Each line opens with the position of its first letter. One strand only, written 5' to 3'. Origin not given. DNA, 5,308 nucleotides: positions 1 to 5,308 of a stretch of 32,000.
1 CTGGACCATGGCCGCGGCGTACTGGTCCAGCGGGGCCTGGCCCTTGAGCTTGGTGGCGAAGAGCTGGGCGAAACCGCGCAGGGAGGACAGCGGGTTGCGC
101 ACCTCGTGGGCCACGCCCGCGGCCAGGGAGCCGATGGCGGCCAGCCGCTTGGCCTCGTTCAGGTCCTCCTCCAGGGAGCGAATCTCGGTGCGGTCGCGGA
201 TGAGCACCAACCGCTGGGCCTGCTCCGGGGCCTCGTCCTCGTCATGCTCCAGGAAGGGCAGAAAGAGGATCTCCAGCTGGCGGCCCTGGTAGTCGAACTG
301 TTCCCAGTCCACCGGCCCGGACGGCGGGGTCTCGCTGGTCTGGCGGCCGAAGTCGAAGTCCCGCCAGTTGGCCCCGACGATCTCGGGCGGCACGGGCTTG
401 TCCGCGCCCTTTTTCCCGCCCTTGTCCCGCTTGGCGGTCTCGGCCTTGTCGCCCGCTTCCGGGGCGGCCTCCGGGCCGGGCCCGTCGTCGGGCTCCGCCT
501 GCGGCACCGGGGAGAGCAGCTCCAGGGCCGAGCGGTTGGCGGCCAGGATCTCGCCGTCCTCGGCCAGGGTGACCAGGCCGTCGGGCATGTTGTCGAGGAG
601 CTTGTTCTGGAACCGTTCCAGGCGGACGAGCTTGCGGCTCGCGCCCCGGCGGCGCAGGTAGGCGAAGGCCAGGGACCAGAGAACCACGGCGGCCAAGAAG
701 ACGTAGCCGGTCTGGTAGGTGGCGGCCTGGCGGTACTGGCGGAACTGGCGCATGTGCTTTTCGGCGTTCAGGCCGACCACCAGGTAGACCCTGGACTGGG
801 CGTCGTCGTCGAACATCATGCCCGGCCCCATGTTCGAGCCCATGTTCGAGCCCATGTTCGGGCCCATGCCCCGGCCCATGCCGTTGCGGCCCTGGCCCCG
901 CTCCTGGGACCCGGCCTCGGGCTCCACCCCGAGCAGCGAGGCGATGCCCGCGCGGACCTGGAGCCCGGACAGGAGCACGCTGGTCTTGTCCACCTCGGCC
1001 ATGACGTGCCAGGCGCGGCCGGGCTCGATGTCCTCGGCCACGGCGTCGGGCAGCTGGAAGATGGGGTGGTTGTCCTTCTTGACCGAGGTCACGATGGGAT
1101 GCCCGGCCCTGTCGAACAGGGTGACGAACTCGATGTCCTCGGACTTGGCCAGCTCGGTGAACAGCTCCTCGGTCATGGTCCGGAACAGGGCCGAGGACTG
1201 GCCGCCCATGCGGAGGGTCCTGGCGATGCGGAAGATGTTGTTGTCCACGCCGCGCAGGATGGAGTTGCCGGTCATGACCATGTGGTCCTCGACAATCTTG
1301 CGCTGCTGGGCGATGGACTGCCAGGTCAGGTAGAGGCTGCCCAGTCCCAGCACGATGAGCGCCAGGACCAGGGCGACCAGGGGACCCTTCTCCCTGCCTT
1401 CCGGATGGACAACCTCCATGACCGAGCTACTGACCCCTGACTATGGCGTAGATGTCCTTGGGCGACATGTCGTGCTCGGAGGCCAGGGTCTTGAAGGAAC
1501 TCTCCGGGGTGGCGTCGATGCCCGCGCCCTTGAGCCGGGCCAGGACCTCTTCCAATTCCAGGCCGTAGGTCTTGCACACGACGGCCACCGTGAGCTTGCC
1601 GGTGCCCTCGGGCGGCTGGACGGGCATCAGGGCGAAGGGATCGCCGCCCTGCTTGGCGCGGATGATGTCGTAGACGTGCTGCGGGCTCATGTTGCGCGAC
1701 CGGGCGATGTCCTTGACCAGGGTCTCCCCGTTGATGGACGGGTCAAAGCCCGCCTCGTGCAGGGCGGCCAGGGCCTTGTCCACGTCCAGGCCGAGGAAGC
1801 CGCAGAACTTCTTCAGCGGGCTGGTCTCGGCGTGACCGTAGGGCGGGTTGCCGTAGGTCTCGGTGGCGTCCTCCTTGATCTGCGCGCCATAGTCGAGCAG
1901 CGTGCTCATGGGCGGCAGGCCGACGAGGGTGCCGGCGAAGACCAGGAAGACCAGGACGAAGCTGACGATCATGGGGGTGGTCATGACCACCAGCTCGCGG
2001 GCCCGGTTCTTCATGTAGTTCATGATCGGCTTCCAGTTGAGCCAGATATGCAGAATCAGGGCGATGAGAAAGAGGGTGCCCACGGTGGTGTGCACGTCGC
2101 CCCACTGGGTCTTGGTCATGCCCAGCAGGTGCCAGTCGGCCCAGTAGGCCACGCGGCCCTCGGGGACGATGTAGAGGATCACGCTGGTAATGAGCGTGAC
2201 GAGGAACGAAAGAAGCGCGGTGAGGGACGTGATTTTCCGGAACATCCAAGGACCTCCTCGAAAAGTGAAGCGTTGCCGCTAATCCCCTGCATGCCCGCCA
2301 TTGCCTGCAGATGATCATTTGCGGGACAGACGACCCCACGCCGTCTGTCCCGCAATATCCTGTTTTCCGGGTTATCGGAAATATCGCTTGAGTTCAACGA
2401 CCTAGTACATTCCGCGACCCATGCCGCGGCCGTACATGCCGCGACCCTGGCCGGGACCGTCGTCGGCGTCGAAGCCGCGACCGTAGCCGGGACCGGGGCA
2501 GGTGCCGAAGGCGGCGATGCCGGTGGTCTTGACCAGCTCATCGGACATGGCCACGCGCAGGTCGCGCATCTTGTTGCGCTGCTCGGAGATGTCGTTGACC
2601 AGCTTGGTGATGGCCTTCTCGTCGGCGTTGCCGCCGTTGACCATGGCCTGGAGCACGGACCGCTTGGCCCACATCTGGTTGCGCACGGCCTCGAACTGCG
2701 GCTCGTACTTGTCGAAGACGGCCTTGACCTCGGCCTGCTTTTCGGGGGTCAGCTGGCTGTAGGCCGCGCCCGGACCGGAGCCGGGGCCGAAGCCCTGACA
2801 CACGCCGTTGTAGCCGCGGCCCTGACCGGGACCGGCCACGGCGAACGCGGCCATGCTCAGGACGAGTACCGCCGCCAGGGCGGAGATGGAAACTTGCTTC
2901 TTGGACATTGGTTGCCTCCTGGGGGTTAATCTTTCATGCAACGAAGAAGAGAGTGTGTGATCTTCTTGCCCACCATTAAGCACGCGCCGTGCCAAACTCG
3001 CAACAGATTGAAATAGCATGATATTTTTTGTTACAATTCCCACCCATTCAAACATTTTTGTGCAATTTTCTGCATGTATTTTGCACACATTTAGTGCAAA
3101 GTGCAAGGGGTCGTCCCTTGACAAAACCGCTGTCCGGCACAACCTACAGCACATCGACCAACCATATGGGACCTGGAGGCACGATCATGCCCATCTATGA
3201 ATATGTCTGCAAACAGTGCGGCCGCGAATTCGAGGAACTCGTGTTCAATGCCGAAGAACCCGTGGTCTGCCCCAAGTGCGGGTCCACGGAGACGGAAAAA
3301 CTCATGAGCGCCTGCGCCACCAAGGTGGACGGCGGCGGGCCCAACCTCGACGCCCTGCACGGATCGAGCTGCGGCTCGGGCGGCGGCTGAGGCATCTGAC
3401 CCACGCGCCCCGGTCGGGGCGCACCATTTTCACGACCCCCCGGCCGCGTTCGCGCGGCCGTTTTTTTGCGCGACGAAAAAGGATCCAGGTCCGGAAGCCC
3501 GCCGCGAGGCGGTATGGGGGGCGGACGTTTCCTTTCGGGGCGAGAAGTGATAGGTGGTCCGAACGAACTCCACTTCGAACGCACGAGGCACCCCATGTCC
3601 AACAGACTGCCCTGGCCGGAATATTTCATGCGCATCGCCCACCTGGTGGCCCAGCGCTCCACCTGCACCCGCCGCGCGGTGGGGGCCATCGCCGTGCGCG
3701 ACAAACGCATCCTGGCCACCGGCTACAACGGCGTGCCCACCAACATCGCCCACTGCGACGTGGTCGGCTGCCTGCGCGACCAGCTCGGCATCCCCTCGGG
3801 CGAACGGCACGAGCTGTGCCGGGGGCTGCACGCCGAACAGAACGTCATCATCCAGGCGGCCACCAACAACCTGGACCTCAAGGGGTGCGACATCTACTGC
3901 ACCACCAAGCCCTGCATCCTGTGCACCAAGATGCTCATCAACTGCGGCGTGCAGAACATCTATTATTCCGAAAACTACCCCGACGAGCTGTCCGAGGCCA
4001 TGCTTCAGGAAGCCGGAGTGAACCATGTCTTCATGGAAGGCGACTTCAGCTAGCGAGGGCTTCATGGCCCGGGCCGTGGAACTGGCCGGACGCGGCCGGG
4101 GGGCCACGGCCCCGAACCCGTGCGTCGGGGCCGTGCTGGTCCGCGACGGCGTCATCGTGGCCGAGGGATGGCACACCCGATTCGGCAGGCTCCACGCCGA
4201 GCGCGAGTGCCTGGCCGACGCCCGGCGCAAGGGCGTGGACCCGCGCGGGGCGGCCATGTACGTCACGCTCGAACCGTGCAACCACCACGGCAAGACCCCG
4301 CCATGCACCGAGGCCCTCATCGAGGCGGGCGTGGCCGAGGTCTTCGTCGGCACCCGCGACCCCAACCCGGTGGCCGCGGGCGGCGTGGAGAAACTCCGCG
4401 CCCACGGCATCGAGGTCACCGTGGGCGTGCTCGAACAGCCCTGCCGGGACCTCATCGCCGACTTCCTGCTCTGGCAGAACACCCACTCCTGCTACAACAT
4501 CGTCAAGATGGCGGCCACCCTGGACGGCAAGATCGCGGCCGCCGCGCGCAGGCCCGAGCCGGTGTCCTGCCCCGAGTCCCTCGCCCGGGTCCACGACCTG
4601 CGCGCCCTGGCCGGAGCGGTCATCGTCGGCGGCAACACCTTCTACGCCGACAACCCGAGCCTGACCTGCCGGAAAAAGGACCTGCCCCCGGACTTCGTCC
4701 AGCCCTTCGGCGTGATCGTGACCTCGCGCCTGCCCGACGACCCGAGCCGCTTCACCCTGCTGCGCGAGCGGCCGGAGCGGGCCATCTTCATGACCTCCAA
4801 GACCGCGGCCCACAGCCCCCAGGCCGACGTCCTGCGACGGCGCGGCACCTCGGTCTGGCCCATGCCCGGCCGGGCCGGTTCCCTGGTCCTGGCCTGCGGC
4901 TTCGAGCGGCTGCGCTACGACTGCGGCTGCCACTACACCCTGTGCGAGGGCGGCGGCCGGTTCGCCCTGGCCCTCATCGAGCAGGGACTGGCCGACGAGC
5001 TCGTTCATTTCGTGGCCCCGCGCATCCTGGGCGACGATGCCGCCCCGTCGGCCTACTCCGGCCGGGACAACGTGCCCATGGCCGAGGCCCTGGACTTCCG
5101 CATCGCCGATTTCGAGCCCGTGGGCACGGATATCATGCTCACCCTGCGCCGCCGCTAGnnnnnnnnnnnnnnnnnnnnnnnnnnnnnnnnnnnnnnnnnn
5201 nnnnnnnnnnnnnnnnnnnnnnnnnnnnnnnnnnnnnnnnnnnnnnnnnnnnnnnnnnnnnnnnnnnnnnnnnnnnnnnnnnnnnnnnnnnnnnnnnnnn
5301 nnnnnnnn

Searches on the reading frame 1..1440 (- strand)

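Call 34: search_protein_families(library=pfam, proteins=[window:1-1440:-], max_evalue=0.001)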
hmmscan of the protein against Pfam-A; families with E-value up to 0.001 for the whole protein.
window:1-1440:- (480 aa): 2 families
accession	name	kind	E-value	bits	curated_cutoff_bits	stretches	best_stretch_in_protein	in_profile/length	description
PF00512.31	HisKA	-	8e-07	29.5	26.9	1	437-466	3-31/66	His Kinase A (phospho-acceptor) domain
PF13188.13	PAS_8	-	0.00012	22.3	21.8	1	279-310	4-35/65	PAS domain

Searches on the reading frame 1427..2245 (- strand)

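Call 34: search_protein_families(library=pfam, proteins=[window:1427-2245:-], max_evalue=0.001)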
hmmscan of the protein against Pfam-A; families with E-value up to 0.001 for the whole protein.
window:1427-2245:- (272 aa): 1 family
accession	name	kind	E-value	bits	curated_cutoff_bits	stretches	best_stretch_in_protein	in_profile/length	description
PF14358.11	DUF4405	-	9.4e-19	68.1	26.7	1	5-71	1-66/66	Domain of unknown function (DUF4405)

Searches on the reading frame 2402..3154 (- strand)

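Call 34: search_protein_families(library=pfam, proteins=[window:2402-3154:-], max_evalue=0.001)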
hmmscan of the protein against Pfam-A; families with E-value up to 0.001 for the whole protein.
window:2402-3154:- (250 aa): 1 family
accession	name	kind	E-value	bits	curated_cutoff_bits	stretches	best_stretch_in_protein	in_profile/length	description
PF13801.11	Metal_resist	-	5.5e-15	56.1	29.2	1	92-203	3-110/125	Heavy-metal resistance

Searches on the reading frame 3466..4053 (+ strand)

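Call 34: search_protein_families(library=pfam, proteins=[window:3466-4053:+], max_evalue=0.001)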
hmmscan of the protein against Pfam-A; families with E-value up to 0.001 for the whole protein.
window:3466-4053:+ (195 aa): 3 families
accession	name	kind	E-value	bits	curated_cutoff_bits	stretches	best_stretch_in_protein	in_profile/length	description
PF00383.29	dCMP_cyt_deam_1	-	8.1e-25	87.1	25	1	50-168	3-101/102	Cytidine and deoxycytidylate deaminase zinc-binding region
PF14437.12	MafB19-deam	-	2.4e-16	60.4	27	1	51-174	4-106/142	MafB19-like deaminase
PF14439.12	Bd3614-deam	-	0.00025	21.5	38.5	1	121-187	35-109/113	Bd3614-like deaminase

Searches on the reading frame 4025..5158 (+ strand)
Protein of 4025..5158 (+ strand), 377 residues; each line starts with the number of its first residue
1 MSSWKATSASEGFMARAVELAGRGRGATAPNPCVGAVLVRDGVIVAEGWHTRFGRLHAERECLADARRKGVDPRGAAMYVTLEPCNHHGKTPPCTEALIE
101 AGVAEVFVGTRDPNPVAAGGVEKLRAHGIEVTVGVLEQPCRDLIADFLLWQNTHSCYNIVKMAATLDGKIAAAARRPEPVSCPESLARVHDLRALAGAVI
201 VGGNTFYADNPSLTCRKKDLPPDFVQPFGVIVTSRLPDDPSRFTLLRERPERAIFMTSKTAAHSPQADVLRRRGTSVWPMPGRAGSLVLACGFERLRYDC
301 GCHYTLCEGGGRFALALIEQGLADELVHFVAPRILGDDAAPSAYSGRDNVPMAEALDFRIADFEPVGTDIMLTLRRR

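Call 34: search_protein_families(library=pfam, proteins=[window:4025-5158:+], max_evalue=0.001)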
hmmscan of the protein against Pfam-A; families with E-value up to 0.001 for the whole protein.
window:4025-5158:+ (377 aa): 4 families
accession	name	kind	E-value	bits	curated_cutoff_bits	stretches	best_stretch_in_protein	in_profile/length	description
PF01872.23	RibD_C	-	9.4e-31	107.6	24.1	1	159-371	4-196/197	RibD C-terminal domain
PF00383.29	dCMP_cyt_deam_1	-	1.4e-18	67.1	25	1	10-110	4-102/102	Cytidine and deoxycytidylate deaminase zinc-binding region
PF14437.12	MafB19-deam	-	2e-09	37.9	27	1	30-150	21-140/142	MafB19-like deaminase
PF18785.7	Inv-AAD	-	6.8e-07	29.6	26.5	1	36-132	2-115/129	Invertebrate-AID/APOBEC-deaminase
